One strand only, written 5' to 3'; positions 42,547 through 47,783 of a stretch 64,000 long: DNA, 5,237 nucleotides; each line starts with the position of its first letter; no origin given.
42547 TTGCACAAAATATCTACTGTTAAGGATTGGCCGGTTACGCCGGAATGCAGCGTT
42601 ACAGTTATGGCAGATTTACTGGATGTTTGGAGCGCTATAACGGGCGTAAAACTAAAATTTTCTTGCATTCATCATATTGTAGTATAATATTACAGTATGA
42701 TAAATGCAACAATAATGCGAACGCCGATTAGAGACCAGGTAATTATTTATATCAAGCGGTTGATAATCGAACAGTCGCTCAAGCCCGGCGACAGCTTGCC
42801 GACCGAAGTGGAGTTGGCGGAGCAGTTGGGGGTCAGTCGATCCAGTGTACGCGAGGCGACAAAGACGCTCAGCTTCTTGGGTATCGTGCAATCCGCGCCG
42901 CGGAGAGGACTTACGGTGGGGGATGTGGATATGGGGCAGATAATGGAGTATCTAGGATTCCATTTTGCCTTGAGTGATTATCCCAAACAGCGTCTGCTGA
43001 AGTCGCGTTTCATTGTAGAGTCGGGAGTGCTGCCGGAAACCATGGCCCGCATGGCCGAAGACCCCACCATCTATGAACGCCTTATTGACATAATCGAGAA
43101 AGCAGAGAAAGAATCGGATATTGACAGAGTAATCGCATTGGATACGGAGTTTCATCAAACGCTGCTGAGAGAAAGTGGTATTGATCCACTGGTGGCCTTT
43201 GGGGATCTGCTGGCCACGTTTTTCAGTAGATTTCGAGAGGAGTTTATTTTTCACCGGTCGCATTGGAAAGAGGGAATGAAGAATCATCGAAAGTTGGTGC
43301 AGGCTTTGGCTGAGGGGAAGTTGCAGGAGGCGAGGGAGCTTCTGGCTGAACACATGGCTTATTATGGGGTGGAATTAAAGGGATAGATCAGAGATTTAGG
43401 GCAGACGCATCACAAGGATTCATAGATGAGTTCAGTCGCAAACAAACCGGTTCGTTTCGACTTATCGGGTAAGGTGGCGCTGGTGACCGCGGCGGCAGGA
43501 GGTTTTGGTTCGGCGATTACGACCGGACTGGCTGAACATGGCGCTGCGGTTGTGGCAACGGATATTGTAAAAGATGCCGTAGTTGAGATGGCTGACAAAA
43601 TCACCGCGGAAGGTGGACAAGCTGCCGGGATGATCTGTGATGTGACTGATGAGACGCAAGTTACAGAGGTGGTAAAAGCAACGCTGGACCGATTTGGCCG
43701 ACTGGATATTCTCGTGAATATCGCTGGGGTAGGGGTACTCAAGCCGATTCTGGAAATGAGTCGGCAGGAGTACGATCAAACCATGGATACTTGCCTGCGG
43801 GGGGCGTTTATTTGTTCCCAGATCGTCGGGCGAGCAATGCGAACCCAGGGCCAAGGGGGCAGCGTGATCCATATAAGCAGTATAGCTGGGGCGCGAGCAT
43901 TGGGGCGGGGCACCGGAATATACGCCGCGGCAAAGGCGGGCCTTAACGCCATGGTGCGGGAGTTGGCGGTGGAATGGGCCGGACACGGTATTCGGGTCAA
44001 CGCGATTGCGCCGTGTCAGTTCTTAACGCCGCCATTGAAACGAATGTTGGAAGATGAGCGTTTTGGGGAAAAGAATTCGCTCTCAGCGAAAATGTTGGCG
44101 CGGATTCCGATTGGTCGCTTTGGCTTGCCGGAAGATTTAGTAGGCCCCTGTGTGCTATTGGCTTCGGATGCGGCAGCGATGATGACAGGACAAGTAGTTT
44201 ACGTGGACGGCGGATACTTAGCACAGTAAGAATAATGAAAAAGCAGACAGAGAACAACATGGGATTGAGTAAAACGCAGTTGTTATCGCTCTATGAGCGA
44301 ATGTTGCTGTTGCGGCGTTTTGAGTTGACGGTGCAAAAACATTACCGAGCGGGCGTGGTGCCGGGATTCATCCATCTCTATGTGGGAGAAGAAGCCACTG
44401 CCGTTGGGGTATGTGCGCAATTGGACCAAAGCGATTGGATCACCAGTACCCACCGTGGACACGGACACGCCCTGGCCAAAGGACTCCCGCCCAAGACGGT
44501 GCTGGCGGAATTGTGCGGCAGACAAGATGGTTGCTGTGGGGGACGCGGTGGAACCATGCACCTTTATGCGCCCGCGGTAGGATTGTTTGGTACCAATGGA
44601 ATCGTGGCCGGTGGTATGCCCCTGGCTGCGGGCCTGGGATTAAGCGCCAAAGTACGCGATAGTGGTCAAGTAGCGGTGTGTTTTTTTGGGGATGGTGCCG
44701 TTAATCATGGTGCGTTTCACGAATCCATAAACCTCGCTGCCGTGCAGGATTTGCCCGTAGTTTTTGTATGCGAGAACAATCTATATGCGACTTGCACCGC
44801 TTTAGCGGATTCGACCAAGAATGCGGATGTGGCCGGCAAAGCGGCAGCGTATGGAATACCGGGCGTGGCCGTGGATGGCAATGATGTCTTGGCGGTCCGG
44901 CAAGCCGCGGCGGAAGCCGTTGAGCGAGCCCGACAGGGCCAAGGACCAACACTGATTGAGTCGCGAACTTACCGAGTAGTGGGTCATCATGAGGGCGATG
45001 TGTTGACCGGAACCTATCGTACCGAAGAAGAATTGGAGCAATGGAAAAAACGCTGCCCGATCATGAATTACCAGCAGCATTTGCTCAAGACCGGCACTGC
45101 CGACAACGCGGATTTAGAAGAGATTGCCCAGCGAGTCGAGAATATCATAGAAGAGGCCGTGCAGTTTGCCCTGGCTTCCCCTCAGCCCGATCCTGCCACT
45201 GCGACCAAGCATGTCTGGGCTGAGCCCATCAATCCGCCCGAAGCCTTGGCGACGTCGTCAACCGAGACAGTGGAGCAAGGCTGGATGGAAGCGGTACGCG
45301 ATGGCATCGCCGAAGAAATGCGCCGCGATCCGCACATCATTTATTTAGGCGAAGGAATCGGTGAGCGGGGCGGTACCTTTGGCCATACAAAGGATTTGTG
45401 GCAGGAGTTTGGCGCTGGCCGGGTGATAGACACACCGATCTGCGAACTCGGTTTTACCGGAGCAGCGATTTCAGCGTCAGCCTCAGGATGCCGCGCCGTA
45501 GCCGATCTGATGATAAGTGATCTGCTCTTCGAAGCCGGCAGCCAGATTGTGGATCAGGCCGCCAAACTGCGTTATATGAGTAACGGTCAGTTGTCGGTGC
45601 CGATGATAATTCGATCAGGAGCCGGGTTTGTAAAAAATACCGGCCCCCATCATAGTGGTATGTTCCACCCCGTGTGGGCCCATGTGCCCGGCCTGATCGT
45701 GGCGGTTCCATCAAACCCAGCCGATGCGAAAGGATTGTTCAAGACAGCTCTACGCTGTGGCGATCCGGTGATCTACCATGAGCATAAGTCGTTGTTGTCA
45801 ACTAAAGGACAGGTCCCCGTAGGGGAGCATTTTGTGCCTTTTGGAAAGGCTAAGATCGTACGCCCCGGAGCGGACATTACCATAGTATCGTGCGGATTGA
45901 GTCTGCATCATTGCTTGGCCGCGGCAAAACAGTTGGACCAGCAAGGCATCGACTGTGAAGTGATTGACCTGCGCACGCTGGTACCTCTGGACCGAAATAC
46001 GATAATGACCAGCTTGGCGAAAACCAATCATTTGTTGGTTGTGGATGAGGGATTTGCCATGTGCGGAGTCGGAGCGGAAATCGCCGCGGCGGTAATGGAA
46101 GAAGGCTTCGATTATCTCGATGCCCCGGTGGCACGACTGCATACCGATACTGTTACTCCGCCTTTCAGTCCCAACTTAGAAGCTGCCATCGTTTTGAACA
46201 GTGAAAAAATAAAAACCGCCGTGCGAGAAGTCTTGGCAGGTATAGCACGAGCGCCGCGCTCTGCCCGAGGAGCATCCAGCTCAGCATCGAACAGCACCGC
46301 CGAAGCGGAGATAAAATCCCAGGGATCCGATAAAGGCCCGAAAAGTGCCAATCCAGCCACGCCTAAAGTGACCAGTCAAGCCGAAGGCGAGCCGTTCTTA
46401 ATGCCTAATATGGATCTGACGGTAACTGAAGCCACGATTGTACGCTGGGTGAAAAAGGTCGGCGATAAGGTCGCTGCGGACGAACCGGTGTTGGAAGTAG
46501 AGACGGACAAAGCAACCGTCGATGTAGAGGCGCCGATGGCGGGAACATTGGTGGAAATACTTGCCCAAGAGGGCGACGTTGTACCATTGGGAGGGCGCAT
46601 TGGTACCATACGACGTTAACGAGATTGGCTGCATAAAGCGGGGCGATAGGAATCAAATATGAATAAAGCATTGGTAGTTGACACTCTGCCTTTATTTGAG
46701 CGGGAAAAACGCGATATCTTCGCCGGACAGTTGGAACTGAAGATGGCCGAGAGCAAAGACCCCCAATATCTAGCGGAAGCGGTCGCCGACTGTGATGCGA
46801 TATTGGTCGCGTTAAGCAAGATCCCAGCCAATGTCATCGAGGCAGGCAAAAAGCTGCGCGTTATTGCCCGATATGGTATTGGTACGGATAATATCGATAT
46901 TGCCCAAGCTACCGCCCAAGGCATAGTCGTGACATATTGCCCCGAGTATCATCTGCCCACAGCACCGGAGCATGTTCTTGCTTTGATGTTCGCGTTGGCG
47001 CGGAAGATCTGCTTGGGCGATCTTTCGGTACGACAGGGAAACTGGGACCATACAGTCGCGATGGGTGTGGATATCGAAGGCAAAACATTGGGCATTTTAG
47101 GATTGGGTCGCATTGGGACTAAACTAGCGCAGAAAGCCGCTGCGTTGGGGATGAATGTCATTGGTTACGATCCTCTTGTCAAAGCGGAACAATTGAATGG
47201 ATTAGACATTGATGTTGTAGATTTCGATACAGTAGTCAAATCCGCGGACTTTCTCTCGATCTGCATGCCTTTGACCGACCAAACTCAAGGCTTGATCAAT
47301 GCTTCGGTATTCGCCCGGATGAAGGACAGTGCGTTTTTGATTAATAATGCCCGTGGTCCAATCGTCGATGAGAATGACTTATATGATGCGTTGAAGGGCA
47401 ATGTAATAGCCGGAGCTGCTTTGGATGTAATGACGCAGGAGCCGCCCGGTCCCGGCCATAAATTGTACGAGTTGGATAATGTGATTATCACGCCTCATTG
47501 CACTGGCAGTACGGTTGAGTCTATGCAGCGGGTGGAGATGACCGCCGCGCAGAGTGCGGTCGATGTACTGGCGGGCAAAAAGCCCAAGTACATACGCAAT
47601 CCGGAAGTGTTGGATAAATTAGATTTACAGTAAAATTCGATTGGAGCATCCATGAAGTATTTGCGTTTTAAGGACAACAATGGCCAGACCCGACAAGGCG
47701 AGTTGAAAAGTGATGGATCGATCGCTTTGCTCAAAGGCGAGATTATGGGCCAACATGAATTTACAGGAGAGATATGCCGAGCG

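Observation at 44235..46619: Triple fusion: E1 alpha + E1 beta + lipoyl domain in one 794-aa polypeptide, with no E2 catalytic core nearby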

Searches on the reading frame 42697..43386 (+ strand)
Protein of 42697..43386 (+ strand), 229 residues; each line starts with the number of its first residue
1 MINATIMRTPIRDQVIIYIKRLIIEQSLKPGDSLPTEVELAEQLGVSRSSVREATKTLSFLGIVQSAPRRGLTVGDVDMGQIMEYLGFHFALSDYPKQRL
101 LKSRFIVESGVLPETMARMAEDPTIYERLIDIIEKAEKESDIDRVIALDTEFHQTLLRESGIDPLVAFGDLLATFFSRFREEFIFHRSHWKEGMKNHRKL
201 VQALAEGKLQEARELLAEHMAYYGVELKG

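Call 3: search_protein_families(library=pfam, proteins=[window:42697-43386:+])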
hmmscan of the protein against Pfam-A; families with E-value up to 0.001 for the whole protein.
window:42697-43386:+ (229 aa): 4 families
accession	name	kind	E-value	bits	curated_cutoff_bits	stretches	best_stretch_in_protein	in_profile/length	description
PF00392.27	GntR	-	2.6e-17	62.7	27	1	13-74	3-64/64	Bacterial regulatory proteins, gntR family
PF07729.17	FCD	-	2.8e-14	54.1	24.3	1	101-221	3-124/125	FCD domain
PF08279.18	HTH_11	-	8e-05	22.9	25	1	39-71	20-53/55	HTH domain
PF09339.16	HTH_IclR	-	0.00011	22.4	22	1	39-66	23-50/52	IclR helix-turn-helix domain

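Call 4: search_protein_families(library=ncbifam, proteins=[window:42697-43386:+])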
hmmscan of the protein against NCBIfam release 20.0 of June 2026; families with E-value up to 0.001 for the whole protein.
window:42697-43386:+ (229 aa): 25 families
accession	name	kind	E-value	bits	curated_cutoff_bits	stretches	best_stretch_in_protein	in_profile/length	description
TIGR03338.1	phnR_burk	equivalog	2.2e-21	76.5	271.5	1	18-221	19-207/212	phosphonate utilization associated transcriptional regulator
NF003011.0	PRK03837.1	subfamily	7e-20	71.7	260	1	4-221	7-227/241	transcriptional regulator NanR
NF007741.0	PRK10421.1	equivalog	3.6e-18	65.9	311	1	6-224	3-230/262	transcriptional regulator LldR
NF007442.0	PRK09990.1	equivalog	3.6e-15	56.1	301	1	8-220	8-228/256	transcriptional regulator GlcC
NF007001.0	PRK09464.1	equivalog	1.1e-13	51.4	330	1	4-222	4-227/254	pyruvate dehydrogenase complex transcriptional repressor PdhR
NF052282.1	PLP_TF_PdxR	equivalog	5.3e-12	45.5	320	1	10-81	1-72/448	MocR-like pyridoxine biosynthesis transcription factor PdxR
NF007588.0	PRK10225.1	equivalog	3.4e-10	39.6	442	1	4-113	4-111/257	Uxu operon transcriptional regulator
NF012025.0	PRK15481.1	equivalog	2.6e-09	36.3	573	1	18-86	14-82/432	MocR-like B6 salvage transcription factor PtsJ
TIGR02018.2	his_ut_repres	equivalog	2.2e-08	33.8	220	1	14-75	3-64/226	histidine utilization transcriptional repressor HutC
TIGR02325.1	C_P_lyase_phnF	equivalog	3.9e-08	33.1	156.8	1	18-74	16-72/238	phosphonate metabolism transcriptional regulator PhnF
NF007292.0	PRK09764.1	equivalog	4.1e-08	32.7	281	1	8-71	3-66/240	GntR family transcriptional regulator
TIGR02404.1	trehalos_R_Bsub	equivalog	7.3e-08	32.3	211.95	1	19-74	9-64/233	trehalose operon repressor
NF008504.0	PRK11414.1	equivalog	1.6e-07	31.3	225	1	25-220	26-208/221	GntR family transcriptional regulator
NF052281.1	rhizopine_MocR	equivalog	8e-07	28.1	650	1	8-79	16-87/479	rhizopine catabolism transcriptional regulator MocR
NF008571.0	PRK11523.1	equivalog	2.2e-06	27.3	396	1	14-155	12-149/258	transcriptional regulator ExuR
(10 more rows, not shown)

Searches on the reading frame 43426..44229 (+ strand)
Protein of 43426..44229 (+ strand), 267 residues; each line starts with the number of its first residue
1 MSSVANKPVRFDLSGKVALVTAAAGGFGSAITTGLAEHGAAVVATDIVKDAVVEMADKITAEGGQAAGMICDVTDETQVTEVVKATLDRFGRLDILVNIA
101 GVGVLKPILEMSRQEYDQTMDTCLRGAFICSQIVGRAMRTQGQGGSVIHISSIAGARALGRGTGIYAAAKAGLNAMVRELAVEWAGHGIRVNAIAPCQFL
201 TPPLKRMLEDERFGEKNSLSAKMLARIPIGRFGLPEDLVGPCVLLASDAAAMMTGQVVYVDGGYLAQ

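Call 3: search_protein_families(library=pfam, proteins=[window:43426-44229:+])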
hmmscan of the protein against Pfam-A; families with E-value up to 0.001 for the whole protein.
window:43426-44229:+ (267 aa): 3 families
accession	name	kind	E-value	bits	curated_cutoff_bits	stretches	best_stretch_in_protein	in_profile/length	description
PF13561.12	adh_short_C2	-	2.1e-61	208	27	1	24-264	3-235/236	Enoyl-(Acyl carrier protein) reductase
PF00106.31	adh_short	-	1.8e-49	168.3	26.6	1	16-210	1-193/195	short chain dehydrogenase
PF08659.16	KR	-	2.5e-12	47.5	22.6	1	18-180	3-163/180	KR domain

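Call 4: search_protein_families(library=ncbifam, proteins=[window:43426-44229:+])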
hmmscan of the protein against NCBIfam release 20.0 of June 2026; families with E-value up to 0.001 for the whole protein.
window:43426-44229:+ (267 aa): 230 families (the best 25 are shown)
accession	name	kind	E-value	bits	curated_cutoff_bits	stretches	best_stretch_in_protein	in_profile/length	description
NF005559.1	PRK07231.1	subfamily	4.8e-62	209.7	215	1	13-265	2-248/249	glucose 1-dehydrogenase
NF005309.0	PRK06841.1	subfamily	7.6e-62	209.1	286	1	8-265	8-253/255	GolD/DthD family dehydrogenase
NF005488.0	PRK07097.1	equivalog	1.5e-60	204.5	369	1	10-266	5-259/266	gluconate 5-dehydrogenase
NF006070.0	PRK08213.1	subfamily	3.9e-59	200.3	279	1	10-264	7-256/259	gluconate 5-dehydrogenase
NF004778.0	PRK06124.1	equivalog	4.6e-59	199.9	303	1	10-267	6-255/256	SDR family oxidoreductase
NF004791.0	PRK06138.1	equivalog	4e-55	186.9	312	1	12-266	2-251/252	SDR family oxidoreductase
NF005853.0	PRK07774.1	equivalog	5.2e-55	186.5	303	1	11-265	2-247/250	SDR family oxidoreductase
TIGR01832.1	kduD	equivalog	8.4e-55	186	338.85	1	11-266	1-247/248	2-dehydro-3-deoxy-D-gluconate 5-dehydrogenase KduD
NF009468.0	PRK12826.1-4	equivalog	1.8e-54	185.1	318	1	12-265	4-248/256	SDR family oxidoreductase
TIGR01830.1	3oxo_ACP_reduc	equivalog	1.6e-53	181.8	297.75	1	18-263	1-237/239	3-oxoacyl-[acyl-carrier-protein] reductase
NF004198.0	PRK05653.1-3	equivalog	3.2e-53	180.7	296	1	13-264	5-246/248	3-oxoacyl-ACP reductase FabG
NF004774.0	PRK06114.1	equivalog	3.8e-53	180.5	360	1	7-266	8-261/262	SDR family oxidoreductase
NF009466.0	PRK12826.1-2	subfamily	1.4e-52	178.6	222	1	16-264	4-244/248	3-oxoacyl-ACP reductase FabG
NF053701.1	CsHdxCHCADhChcB2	equivalog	1.7e-52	178.4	350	1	13-267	1-245/245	cis-4-hydroxycyclohexanecarboxylate dehydrogenase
NF005446.0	PRK07035.1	equivalog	1.9e-52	178.1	373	1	8-265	4-254/255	SDR family oxidoreductase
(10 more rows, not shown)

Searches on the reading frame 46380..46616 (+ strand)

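Call 52: search_protein_families(library=ncbifam, proteins=[window:46380-46616:+], max_evalue=0.000001)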
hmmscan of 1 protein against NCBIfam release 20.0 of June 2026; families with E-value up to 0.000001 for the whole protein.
seq(79 aa): 8 families
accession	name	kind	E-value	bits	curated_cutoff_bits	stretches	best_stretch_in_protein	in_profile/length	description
TIGR02927.1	SucB_Actino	equivalog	7.6e-22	77.8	423.45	1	2-77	125-200/579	2-oxoglutarate dehydrogenase, E2 component, dihydrolipoamide succinyltransferase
NF011457.0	PRK14875.1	equivalog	1.5e-20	73.5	307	1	5-78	5-78/372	acetoin dehydrogenase dihydrolipoyllysine-residue acetyltransferase subunit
NF004309.0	PRK05704.1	equivalog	6.7e-20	71.8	449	1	8-78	7-77/408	2-oxoglutarate dehydrogenase complex dihydrolipoyllysine-residue succinyltransferase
NF008814.0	PRK11854.1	equivalog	1.7e-19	69.7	722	1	8-76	212-279/637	pyruvate dehydrogenase complex dihydrolipoyllysine-residue acetyltransferase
TIGR01347.1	sucB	equivalog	2.7e-18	66.4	378.65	1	8-78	5-75/404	dihydrolipoyllysine-residue succinyltransferase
TIGR01349.1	PDHac_trf_mito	equivalog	2.4e-14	53.3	445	1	7-74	3-71/437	pyruvate dehydrogenase complex dihydrolipoamide acetyltransferase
NF008854.0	PRK11892.1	equivalog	2.3e-13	49.6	454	1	7-66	6-65/464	pyruvate dehydrogenase complex E1 component subunit beta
TIGR01348.1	PDHac_trf_long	equivalog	5e-12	45.2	552.1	1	15-76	11-72/587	dihydrolipoyllysine-residue acetyltransferase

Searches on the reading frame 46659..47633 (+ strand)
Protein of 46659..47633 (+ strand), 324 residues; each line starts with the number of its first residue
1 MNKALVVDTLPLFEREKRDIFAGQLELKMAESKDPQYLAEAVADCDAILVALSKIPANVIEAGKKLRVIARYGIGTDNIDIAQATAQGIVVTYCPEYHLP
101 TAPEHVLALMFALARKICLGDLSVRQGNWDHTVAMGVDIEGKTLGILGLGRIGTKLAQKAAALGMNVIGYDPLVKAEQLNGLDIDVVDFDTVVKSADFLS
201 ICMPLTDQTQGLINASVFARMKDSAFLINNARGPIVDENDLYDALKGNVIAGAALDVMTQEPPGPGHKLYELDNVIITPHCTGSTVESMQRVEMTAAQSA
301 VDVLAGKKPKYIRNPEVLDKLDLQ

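Call 3: search_protein_families(library=pfam, proteins=[window:46659-47633:+])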
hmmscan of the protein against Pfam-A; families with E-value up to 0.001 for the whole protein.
window:46659-47633:+ (324 aa): 5 families
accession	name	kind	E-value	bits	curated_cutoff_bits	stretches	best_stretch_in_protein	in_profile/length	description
PF02826.25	2-Hacid_dh_C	-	8e-62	208.2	25.1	1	107-281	1-177/178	D-isomer specific 2-hydroxyacid dehydrogenase, NAD binding domain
PF00389.36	2-Hacid_dh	-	4.7e-25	88.2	24.6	1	14-311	8-131/134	D-isomer specific 2-hydroxyacid dehydrogenase, catalytic domain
PF03446.21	NAD_binding_2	-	2.7e-05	24.7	21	1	144-246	2-108/161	NAD binding domain of 6-phosphogluconate dehydrogenase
PF22660.2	RS_preATP-grasp-like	-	3.2e-05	24.7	27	0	142-178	2-40/98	Ribonucleotide synthetase preATP-grasp domain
PF03807.23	F420_oxidored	-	0.00068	20.6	21.6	0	144-207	2-71/94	NADP oxidoreductase coenzyme F420-dependent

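Call 4: search_protein_families(library=ncbifam, proteins=[window:46659-47633:+])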
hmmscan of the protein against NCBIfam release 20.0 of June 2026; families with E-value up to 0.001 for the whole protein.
window:46659-47633:+ (324 aa): 22 families
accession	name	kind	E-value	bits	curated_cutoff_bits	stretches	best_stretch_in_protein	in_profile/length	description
TIGR01327.1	PGDH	equivalog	7.1e-87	292.3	454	1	24-314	20-311/525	phosphoglycerate dehydrogenase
NF009714.1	PRK13243.1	equivalog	9.3e-72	242.1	455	1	35-318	36-327/332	glyoxylate reductase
NF005069.0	PRK06487.1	equivalog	4.5e-58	196.8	448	1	26-309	30-316/320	2-hydroxyacid dehydrogenase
NF011938.0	PRK15409.1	equivalog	3.7e-55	187.2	492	1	30-318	31-323/324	glyoxylate/hydroxypyruvate reductase GhrB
NF008759.0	PRK11790.1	equivalog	1.6e-53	181.9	404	1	31-302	41-315/410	phosphoglycerate dehydrogenase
NF005387.0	PRK06932.1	equivalog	4.2e-50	170.5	492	1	33-290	33-296/314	2-hydroxyacid dehydrogenase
NF041369.1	Dhydh_Halo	equivalog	3e-45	154.7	400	1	74-294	64-285/305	D-2-hydroxyacid dehydrogenase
NF006263.0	PRK08410.1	equivalog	3.9e-45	154.6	389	1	24-292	22-295/311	D-2-hydroxyacid dehydrogenase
NF005750.0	PRK07574.1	equivalog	1.9e-39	135.9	329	1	57-295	106-348/386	NAD-dependent formate dehydrogenase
NF005027.0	PRK06436.1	equivalog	1.6e-35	122.7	261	1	59-312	43-287/303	2-hydroxyacid dehydrogenase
NF001309.0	PRK00257.1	equivalog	1.3e-30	106.6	434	1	19-305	14-279/379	4-phosphoerythronate dehydrogenase PdxB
NF000492.1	vanH_gen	exception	5.7e-30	104.4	540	1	55-261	54-255/312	D-lactate dehydrogenase VanH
NF006374.0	PRK08605.1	subfamily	1.5e-27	96.5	356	1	66-304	70-322/332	D-lactate dehydrogenase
NF000371.1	vanH_Agroup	exception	1.6e-23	83.5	700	1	53-261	57-260/322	VanH-A/VanH-Pt family D-lactate dehydrogenase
NF009127.0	PRK12480.1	equivalog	6.8e-23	81.2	579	1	66-261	70-264/330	D-lactate dehydrogenase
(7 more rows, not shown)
